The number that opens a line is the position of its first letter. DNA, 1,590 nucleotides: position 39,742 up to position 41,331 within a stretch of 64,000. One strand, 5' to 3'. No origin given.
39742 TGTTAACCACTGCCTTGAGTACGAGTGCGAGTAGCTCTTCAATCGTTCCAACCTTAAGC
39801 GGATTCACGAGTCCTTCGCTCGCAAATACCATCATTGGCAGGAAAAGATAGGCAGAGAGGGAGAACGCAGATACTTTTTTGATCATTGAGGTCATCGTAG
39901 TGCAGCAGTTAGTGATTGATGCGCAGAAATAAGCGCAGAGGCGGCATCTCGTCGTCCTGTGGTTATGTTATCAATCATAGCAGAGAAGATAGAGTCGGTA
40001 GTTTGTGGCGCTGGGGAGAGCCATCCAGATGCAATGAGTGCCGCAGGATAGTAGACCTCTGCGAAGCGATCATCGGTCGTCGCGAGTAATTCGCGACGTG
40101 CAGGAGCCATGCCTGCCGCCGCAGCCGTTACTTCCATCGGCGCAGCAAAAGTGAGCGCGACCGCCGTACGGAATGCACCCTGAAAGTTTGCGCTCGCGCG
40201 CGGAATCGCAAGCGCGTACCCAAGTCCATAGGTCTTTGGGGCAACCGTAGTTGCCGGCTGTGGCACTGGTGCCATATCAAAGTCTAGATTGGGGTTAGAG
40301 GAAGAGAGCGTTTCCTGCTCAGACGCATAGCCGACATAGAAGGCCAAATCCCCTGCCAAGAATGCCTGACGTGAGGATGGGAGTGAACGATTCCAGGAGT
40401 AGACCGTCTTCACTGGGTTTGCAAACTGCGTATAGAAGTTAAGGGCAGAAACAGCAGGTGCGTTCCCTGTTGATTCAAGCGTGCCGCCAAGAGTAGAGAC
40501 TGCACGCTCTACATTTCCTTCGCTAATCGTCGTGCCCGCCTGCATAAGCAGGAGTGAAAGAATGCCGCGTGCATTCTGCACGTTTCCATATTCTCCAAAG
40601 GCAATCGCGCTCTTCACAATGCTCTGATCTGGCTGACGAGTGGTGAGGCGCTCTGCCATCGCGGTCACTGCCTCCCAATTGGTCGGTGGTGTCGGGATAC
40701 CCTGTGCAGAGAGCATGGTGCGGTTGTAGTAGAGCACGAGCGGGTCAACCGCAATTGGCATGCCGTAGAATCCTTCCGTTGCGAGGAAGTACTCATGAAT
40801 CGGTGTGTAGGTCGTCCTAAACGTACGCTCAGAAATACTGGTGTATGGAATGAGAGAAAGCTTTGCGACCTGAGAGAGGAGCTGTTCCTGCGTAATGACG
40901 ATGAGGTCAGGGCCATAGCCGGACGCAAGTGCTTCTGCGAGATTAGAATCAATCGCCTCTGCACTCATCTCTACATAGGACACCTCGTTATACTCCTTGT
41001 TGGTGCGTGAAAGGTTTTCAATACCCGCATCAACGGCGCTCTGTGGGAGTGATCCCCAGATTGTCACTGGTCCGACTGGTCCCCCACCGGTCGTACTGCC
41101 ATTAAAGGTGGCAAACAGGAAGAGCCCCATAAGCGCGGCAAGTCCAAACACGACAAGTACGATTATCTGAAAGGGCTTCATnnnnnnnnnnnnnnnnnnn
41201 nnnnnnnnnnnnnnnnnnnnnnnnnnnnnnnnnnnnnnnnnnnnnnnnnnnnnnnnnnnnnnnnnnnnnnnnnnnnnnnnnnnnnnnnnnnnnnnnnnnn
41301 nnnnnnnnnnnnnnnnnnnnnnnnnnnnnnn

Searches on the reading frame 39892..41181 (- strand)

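Call 57: search_protein_families(library=pfam, proteins=[window:39892-41181:-], max_evalue=0.00001)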
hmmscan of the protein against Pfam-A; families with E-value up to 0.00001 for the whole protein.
window:39892-41181:- (429 aa): 1 family
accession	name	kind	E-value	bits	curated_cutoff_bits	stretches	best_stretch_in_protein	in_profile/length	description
PF13416.11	SBP_bac_8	-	8.9e-17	62.2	27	1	66-363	13-263/279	Bacterial extracellular solute-binding protein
